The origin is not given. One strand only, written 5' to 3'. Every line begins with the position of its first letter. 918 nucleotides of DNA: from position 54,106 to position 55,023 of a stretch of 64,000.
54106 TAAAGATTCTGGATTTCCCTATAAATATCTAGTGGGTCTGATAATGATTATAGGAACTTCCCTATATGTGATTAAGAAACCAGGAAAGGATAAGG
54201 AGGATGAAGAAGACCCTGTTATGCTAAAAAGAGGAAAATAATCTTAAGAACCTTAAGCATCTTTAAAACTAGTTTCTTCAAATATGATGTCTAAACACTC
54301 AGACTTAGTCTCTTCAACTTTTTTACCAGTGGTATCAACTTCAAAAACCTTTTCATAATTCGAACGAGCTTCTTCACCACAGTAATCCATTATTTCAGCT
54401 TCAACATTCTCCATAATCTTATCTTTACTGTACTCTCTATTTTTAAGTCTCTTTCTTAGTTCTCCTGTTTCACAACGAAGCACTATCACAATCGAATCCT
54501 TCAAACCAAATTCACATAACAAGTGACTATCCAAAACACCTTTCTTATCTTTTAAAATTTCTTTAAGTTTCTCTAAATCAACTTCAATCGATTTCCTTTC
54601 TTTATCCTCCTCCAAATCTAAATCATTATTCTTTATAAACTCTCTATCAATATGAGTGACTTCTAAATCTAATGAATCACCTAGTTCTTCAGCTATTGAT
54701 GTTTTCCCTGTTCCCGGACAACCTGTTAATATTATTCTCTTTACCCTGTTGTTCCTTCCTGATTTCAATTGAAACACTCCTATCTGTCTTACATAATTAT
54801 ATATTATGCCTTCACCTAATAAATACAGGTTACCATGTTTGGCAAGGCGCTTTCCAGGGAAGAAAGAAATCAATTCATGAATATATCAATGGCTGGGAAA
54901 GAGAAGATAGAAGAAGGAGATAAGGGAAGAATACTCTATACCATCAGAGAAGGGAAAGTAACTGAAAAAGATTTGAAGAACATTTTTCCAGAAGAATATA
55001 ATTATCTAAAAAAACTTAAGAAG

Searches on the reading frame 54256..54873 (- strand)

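Call 76: search_protein_families(library=pfam, proteins=[window:54256-54873:-], max_evalue=0.001)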
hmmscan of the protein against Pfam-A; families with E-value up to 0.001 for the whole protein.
window:54256-54873:- (206 aa): 7 families
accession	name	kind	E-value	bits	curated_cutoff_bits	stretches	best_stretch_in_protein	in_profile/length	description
PF13238.12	AAA_18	-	3.9e-21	76.3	29.4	1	47-163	1-128/128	AAA domain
PF13521.12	AAA_28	-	4.4e-05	24.2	27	1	46-84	1-40/164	AAA domain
PF00004.35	AAA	-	0.00033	21.5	21.2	1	47-97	1-40/131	ATPase family associated with various cellular activities (AAA)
PF13401.12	AAA_22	-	0.00036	21.3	27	1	47-80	8-37/130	AAA domain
PF01202.28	SKI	-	0.00054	20.6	22.1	0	53-195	1-156/159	Shikimate kinase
PF13207.12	AAA_17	-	0.00072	20.3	27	0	50-151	1-127/136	AAA domain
PF13671.12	AAA_33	-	0.001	19.8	27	0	47-77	2-32/143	AAA domain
